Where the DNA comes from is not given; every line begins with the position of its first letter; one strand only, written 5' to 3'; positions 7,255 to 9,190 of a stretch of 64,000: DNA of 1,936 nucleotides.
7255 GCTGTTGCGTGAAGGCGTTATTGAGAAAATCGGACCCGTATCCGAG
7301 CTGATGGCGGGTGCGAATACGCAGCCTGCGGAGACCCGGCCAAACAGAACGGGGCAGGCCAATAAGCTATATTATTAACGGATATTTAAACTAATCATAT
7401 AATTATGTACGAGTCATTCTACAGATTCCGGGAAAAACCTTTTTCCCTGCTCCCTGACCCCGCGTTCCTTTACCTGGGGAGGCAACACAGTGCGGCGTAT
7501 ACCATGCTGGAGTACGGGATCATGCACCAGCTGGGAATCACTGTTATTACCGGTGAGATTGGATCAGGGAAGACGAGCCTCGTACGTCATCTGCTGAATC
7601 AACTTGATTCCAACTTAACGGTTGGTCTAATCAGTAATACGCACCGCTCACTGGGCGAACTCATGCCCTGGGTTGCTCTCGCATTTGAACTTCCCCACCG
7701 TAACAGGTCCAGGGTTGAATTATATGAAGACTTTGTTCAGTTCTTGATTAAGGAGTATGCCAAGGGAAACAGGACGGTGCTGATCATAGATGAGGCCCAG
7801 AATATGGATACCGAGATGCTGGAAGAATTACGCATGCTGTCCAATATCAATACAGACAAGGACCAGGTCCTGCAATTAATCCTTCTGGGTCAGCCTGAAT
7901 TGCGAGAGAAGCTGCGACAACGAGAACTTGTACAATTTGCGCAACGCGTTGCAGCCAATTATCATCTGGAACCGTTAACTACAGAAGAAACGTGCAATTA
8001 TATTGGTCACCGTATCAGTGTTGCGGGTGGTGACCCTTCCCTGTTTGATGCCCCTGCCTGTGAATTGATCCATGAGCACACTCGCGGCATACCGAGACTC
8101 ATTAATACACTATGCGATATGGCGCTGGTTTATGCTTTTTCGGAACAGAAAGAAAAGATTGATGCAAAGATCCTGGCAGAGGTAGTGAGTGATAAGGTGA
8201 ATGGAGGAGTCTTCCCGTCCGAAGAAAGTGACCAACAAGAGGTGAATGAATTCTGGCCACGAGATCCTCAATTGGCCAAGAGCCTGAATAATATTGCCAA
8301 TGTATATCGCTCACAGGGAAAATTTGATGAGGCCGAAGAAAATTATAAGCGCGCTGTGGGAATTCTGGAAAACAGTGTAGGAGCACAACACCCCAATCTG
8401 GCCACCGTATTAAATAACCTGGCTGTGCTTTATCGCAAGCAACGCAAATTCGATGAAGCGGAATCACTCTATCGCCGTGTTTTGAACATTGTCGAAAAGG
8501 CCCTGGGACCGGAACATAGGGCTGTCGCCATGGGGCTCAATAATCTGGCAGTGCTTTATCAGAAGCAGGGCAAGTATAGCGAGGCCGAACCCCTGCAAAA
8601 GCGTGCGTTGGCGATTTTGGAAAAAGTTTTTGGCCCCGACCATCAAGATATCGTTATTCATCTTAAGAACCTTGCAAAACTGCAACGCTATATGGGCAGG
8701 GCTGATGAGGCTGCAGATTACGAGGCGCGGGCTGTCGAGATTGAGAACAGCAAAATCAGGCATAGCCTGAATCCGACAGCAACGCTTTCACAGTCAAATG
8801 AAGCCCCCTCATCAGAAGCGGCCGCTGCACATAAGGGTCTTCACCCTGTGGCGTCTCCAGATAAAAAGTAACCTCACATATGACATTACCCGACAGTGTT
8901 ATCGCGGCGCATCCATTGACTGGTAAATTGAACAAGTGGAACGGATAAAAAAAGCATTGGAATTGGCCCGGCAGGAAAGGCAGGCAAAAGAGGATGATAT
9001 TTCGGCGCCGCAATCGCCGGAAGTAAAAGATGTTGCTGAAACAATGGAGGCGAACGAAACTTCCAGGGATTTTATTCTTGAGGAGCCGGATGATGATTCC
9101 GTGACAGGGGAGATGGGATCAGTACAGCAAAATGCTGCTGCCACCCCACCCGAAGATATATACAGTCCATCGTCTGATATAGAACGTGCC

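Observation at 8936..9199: HlyD protein begins with a tyrosine-kinase-like leader helix and an acidic spacer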

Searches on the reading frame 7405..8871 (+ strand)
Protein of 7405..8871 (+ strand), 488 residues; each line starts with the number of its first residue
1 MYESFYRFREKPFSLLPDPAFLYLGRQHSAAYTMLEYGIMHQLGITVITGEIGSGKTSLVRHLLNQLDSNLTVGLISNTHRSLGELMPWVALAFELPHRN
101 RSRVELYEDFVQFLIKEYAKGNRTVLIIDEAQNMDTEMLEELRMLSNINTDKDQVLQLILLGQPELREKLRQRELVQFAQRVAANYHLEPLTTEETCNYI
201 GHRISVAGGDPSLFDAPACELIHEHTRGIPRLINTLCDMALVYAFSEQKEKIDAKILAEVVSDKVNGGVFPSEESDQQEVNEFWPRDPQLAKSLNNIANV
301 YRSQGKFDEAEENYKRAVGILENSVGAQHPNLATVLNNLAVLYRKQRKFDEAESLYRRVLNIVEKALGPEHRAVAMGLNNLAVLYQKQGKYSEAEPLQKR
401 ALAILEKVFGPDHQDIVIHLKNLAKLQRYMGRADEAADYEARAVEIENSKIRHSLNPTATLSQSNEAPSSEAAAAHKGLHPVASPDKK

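Call 3: search_protein_families(library=pfam, proteins=[window:7405-8871:+], max_evalue=0.01)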
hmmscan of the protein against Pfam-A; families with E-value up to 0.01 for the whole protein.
window:7405-8871:+ (488 aa): 36 families (the best 25 are shown)
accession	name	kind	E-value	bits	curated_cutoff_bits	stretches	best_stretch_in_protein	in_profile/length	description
PF13424.12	TPR_12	-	8.2e-57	189.8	30.1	3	290-365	2-77/77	Tetratricopeptide repeat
PF13374.12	TPR_10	-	2.3e-42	142.3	27.5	3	375-415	2-42/42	Tetratricopeptide repeat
PF24885.1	TPR_NPHP3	-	1.4e-35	123.3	100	2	285-364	135-214/239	Nephrocystin-3 TPR domain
PF13401.12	AAA_22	-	2.3e-27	96.3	27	1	43-170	5-130/130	AAA domain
PF00515.34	TPR_1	-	1.6e-22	78.8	27.8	3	291-320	1-30/34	Tetratricopeptide repeat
PF13176.12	TPR_7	-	1.6e-21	75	27.9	3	336-368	2-34/36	Tetratricopeptide repeat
PF07719.23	TPR_2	-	6e-18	63.9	27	3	291-318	1-28/34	Tetratricopeptide repeat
PF13181.12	TPR_8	-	2.1e-14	52.8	25.7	1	291-320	1-30/34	Tetratricopeptide repeat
PF13431.12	TPR_17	-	9.6e-12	44.6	24.4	0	286-312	8-34/34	Tetratricopeptide repeat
PF13191.12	AAA_16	-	4.9e-10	40.6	32.6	1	41-155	22-164/167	AAA ATPase domain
PF17874.7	TPR_MalT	-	9e-09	35.5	45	1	294-406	83-192/336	MalT-like TPR region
PF14559.12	TPR_19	-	4.9e-08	33.6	25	1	304-361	4-53/68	Tetratricopeptide repeat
PF09848.15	SLFN-g3_helicase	-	2.1e-06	27.7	24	1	45-137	3-94/354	Schlafen group 3, DNA/RNA helicase domain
PF13245.12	AAA_19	-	3.3e-06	27.8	25.1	1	45-158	13-120/134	AAA domain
PF13432.12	TPR_16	-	4e-06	27.6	32.7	1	297-360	3-58/65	Tetratricopeptide repeat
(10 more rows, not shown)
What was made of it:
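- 7405..8217 (+): AAA+ (AAA_22, ExeA/GspA-family) ATPase domain, residues 1-271; Walker A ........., Walker B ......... AAA_22 E = 2.3e-27 (call 3).
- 8257..8760 (+): Kinesin-light-chain-like TPR domain fused to the ATPase (about residues 285-452). TPR_12 E = 8e-57 (call 3).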

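Call 4: search_protein_families(library=ncbifam, proteins=[window:7405-8871:+], max_evalue=0.01)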
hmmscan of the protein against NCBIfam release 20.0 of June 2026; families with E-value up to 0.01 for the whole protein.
window:7405-8871:+ (488 aa): 23 families
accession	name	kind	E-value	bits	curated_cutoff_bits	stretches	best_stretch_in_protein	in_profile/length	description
TIGR03015.1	pepcterm_ATPase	hypoth_equivalog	4.5e-89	298.4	324.5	1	1-263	1-265/269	XrtA/PEP-CTERM system-associated ATPase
NF040586.1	FxSxx_TPR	equivalog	5.2e-25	88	300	1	285-452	422-591/830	FxSxx-COOH system tetratricopeptide repeat protein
NF053520.1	HK_Porph_FimS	equivalog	1.3e-13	50.2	600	2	294-401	167-270/618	sensor histidine kinase FimS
TIGR02917.1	PEP_TPR_lipo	equivalog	3.1e-08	32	312.2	1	327-467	764-887/899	XrtA/PEP-CTERM system TPR-repeat protein PrsT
NF002725.1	PRK02603.1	equivalog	8.7e-08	32.4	143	1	292-363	73-136/173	photosystem I assembly protein Ycf3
NF033920.0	C39_PA2778_fam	equivalog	7.1e-06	25.6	150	0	328-404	185-253/255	PA2778 family cysteine peptidase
TIGR02521.1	type_IV_pilW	equivalog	1e-05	25.2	154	1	287-404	61-164/234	type IV pilus biogenesis/stability protein PilW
NF033762.1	social_mot_Tgl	equivalog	1.1e-05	24.9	225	0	287-318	96-127/252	social motility TPR repeat lipoprotein Tgl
NF047371.1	FlcA_CTERM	equivalog_domain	1.5e-05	23.6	300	1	303-402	134-217/646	periplasmic flagellar collar protein FlcA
NF040959.1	MamA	equivalog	1.7e-05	24.4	200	1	298-452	37-174/204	magnetosome protein MamA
NF052312.1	T9SS_PorW_SprE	equivalog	0.00012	20.9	250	1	296-386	295-380/716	type IX secretion system periplasmic lipoprotein PorW/SprE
NF041717.1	HaaA_phane_TPR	equivalog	0.00014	20.1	1125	1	291-446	632-781/882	cyclophane-containing RiPP biosynthesis TPR protein HaaT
TIGR00990.1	3a0801s09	subfamily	0.00045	19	757.25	1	290-394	466-561/615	mitochondrial import receptor subunit TOM70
TIGR02475.1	CobW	equivalog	0.00062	18.8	332.1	1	42-69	3-30/342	cobalamin biosynthesis protein CobW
NF010248.0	PRK13695.1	equivalog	0.00076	19.2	156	0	47-85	7-47/180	NTPase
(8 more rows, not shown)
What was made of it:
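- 7405..8217 (+): TIGR03015 pepcterm_ATPase scores 298.4 bits, below its cutoff of 324.5 (call 4).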

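Call 42: search_solved_structures(query=window:7405-8871:+, max_evalue=0.01)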
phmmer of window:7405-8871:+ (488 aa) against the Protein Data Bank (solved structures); distinct sequences matched with E-value up to 0.01: 63 (the best 60 are shown).
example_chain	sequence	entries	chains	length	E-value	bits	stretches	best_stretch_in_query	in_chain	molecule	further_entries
7ai4_A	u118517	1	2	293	2.1e-53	184.9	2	288-425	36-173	Isoform C of Kinesin light chain 1,Isoform C of Kinesin light chain 1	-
6fv0_A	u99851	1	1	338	1.7e-52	181.9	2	288-425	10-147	Kinesin light chain 1,Torsin-1A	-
6fuz_A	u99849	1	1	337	1.7e-52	181.9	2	288-425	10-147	Kinesin light chain 1,Kinesin light chain 1,C-Jun-amino-terminal kinase-interacting protei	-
6swu_A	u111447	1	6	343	1.8e-52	181.8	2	288-425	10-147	Kinesin light chain 1,Kinesin light chain 1,TPR domain of kinesin light chain 1 in complex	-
3nf1_A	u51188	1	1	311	2.1e-51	178.3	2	288-426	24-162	Kinesin light chain 1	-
9pmb_C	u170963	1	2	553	7.4e-50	173.2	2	288-424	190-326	Kinesin light chain 1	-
5oj8_A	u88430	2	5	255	1.6e-48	168.8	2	288-426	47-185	Kinesin light chain 1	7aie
5ojf_A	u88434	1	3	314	3.9e-48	167.5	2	288-435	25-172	Kinesin light chain 2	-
5fjy_A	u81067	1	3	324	4e-48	167.5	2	288-435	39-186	KINESIN LIGHT CHAIN 2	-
6ejn_A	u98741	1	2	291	8e-48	166.5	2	288-433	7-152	Kinesin light chain 2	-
6f9i_A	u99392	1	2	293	2e-46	161.9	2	288-425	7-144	Kinesin light chain 2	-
3edt_B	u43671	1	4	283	1.4e-44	155.8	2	315-433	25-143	Kinesin light chain 2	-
3ceq_A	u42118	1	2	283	4.6e-44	154.1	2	315-433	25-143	Kinesin light chain 2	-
3zfw_A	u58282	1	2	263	9.2e-44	153.1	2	315-435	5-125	KINESIN LIGHT CHAIN 2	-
7obi_A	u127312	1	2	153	2.2e-21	79.3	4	287-361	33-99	CTPR-rv4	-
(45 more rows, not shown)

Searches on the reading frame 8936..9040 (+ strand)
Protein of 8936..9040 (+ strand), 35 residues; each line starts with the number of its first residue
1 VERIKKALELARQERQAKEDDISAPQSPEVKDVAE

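Call 86: search_protein_representatives(alignment_id=A7)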
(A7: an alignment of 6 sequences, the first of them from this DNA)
Query: 6 sequences, 35 profile positions. Proteins with E-value up to 0.001 (for the whole library): 5; up to 1e-10: 1; up to 1e-30: 0. The best 5 are listed.
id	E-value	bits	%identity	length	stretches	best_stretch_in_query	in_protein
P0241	8.0e-14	67.4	-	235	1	1-35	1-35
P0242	5.0e-07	45.7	-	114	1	1-35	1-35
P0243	1.8e-05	40.7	-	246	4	16-28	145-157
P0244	1.3e-04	38.0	-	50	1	1-30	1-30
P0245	7.6e-04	35.5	-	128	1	1-25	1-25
